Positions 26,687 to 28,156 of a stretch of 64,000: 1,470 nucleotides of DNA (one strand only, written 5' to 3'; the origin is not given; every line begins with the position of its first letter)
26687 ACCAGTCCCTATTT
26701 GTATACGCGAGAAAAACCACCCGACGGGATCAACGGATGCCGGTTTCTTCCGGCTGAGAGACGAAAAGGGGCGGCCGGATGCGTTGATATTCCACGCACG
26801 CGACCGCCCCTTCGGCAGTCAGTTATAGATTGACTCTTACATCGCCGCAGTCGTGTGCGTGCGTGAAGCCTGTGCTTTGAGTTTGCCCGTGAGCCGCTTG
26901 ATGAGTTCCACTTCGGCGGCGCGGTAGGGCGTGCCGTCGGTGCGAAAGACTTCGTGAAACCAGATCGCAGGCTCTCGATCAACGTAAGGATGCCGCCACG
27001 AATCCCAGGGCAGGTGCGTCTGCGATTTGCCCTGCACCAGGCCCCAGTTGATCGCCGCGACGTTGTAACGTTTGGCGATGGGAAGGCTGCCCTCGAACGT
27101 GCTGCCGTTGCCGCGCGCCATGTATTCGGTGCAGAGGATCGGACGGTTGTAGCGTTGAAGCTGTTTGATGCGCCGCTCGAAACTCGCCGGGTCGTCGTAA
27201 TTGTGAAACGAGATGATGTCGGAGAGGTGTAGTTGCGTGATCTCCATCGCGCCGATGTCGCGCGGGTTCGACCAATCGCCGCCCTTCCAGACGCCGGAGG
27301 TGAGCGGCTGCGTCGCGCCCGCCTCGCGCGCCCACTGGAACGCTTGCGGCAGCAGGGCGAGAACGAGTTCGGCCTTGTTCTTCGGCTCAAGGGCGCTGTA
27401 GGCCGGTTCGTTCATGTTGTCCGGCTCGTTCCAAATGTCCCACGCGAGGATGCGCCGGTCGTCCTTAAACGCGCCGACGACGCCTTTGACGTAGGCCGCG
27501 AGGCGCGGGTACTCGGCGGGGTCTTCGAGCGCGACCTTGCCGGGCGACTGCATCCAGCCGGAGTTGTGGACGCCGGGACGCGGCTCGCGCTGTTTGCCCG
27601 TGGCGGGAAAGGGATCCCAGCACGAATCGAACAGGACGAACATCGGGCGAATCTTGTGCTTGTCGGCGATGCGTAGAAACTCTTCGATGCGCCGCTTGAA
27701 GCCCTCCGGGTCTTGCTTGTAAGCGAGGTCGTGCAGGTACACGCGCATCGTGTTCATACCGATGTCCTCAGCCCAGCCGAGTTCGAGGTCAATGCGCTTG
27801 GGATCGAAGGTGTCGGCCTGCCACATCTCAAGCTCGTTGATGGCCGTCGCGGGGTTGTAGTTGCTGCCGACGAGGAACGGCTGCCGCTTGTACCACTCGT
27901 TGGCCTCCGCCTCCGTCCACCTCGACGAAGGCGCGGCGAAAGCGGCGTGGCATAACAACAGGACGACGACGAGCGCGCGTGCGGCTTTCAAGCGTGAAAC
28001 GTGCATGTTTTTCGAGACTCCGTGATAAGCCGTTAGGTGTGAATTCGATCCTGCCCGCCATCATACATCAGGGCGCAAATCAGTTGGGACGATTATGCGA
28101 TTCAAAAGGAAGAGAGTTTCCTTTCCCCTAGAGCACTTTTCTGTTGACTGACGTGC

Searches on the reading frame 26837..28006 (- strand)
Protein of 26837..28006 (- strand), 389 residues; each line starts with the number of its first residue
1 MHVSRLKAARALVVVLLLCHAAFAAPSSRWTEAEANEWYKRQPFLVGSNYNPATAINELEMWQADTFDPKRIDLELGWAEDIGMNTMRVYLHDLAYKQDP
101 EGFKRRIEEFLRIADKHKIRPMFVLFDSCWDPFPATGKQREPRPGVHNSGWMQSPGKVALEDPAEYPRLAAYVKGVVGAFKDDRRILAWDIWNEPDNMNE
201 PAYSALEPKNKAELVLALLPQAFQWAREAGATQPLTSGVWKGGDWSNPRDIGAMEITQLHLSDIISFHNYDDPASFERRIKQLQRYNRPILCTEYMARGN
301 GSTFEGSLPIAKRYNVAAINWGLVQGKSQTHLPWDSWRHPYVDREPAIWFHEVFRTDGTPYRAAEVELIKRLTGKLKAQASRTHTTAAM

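Call 7: search_protein_families(library=pfam, proteins=[window:26837-28006:-])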
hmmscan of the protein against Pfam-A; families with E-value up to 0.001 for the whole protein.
window:26837-28006:- (389 aa): 1 family
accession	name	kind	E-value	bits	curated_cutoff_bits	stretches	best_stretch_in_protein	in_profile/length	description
PF00150.24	Cellulase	-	4.6e-06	26.8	23.5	1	146-321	82-266/272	Cellulase (glycosyl hydrolase family 5)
